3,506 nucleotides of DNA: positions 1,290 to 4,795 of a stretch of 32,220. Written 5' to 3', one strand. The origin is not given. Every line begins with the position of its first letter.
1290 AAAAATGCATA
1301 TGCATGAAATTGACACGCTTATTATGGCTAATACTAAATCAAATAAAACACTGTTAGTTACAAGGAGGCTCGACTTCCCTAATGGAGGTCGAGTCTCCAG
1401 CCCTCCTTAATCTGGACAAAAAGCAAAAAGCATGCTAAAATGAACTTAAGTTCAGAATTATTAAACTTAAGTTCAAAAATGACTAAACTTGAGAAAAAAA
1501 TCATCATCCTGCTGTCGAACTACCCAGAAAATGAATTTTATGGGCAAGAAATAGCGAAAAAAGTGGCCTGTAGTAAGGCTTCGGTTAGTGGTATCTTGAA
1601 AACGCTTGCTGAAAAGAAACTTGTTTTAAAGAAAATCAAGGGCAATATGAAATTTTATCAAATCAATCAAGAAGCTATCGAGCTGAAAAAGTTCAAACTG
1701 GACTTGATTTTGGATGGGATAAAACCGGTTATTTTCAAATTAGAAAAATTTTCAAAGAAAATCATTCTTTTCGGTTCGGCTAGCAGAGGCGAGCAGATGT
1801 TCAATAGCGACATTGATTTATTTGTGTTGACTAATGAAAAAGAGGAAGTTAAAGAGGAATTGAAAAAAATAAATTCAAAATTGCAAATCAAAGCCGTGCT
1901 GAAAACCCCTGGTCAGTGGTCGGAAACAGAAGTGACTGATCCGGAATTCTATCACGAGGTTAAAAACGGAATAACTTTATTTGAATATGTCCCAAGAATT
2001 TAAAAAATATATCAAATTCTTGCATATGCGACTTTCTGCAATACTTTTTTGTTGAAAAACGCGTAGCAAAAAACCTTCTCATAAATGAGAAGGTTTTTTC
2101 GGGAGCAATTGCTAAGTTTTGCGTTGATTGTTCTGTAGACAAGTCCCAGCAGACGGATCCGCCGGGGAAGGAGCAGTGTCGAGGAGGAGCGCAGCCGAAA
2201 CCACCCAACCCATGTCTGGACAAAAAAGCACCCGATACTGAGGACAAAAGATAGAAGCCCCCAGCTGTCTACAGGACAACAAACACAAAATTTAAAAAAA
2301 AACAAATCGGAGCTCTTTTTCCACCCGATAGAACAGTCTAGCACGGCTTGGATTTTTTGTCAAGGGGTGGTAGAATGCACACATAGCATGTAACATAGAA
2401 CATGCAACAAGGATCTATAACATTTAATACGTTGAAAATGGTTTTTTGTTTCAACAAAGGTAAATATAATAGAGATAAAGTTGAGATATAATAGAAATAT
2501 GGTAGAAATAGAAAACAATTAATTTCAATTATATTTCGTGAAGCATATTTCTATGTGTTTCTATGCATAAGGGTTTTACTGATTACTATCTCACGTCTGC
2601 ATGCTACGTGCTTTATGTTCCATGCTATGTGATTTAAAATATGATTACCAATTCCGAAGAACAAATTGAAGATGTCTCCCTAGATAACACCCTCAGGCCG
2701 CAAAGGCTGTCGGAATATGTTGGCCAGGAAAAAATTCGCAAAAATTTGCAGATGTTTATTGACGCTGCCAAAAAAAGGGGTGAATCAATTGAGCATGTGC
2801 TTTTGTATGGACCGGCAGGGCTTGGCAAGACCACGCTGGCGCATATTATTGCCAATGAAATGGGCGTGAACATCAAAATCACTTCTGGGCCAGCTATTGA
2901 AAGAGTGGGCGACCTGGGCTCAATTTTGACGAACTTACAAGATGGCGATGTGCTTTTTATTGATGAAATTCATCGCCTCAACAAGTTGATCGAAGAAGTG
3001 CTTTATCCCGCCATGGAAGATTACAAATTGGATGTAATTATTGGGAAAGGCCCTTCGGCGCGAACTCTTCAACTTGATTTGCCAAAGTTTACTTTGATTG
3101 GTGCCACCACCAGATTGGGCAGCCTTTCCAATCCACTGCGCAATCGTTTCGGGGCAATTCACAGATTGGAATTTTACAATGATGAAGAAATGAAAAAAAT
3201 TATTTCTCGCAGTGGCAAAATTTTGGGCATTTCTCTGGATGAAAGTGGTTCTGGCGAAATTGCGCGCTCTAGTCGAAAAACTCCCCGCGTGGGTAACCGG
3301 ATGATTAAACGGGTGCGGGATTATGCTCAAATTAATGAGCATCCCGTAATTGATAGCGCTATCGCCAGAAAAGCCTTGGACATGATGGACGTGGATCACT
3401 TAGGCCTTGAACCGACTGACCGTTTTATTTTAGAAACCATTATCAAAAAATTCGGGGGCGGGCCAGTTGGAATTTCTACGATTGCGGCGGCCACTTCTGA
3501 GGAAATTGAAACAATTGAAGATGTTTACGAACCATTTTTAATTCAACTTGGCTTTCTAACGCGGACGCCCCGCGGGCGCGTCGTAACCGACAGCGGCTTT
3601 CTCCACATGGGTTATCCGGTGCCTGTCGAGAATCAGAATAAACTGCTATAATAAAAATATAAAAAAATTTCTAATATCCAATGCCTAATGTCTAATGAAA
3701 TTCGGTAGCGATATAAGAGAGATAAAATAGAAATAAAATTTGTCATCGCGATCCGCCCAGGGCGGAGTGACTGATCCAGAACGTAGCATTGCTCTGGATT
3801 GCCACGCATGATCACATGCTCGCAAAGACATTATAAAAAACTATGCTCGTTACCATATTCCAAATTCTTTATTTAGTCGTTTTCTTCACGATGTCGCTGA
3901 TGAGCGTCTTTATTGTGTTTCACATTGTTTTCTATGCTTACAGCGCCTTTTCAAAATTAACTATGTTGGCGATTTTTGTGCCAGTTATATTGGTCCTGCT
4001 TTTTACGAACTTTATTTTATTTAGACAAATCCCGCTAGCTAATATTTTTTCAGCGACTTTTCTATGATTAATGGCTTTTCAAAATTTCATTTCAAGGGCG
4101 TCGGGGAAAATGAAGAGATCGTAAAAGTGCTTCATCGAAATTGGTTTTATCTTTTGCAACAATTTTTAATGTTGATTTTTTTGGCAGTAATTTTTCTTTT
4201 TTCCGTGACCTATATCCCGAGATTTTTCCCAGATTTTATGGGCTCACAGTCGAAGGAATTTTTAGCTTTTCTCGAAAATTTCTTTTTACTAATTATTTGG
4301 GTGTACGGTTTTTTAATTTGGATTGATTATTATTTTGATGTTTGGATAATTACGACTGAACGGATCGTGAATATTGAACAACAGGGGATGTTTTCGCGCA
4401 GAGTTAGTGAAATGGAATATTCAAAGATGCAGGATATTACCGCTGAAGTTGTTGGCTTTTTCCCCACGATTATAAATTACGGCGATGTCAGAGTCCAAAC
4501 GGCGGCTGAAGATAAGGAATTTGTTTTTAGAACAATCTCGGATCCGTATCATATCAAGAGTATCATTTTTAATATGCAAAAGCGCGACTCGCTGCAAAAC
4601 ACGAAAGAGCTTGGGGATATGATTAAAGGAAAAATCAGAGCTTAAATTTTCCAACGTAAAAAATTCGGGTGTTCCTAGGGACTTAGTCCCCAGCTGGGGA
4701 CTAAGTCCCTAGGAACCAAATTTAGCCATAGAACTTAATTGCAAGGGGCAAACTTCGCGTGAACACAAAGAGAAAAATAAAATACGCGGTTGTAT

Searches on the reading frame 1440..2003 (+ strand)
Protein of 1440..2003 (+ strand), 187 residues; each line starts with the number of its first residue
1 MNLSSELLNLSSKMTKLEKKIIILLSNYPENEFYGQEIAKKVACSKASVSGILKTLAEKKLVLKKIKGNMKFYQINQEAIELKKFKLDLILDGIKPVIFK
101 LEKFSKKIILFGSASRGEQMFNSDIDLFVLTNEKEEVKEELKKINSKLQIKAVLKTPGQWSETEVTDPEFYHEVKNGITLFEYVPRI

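Call 32: search_protein_families(library=pfam, proteins=[window:1440-2003:+], max_evalue=0.001)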
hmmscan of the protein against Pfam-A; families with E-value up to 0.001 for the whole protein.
window:1440-2003:+ (187 aa): 3 families
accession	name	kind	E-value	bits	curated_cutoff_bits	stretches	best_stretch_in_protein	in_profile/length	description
PF18765.7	Polbeta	-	3.9e-10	40.2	26.9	1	103-182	11-89/93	Polymerase beta, Nucleotidyltransferase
PF01909.29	NTP_transf_2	-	2.1e-09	38.1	21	1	102-148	12-61/93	Nucleotidyltransferase domain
PF22600.2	MTPAP-like_central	-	0.00011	22.7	27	1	65-156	4-89/139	Poly(A) RNA polymerase, mitochondrial-like, central palm domain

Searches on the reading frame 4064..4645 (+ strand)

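Call 32: search_protein_families(library=pfam, proteins=[window:4064-4645:+], max_evalue=0.001)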
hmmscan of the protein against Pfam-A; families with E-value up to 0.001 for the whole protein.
window:4064-4645:+ (193 aa): 2 families
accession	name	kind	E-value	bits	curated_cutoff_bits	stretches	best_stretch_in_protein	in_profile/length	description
PF03703.20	bPH_2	-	5.7e-08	33.3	22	1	93-167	5-77/78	Bacterial PH domain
PF08000.17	bPH_1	-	0.00071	20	27.7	0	90-134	39-85/122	Bacterial PH domain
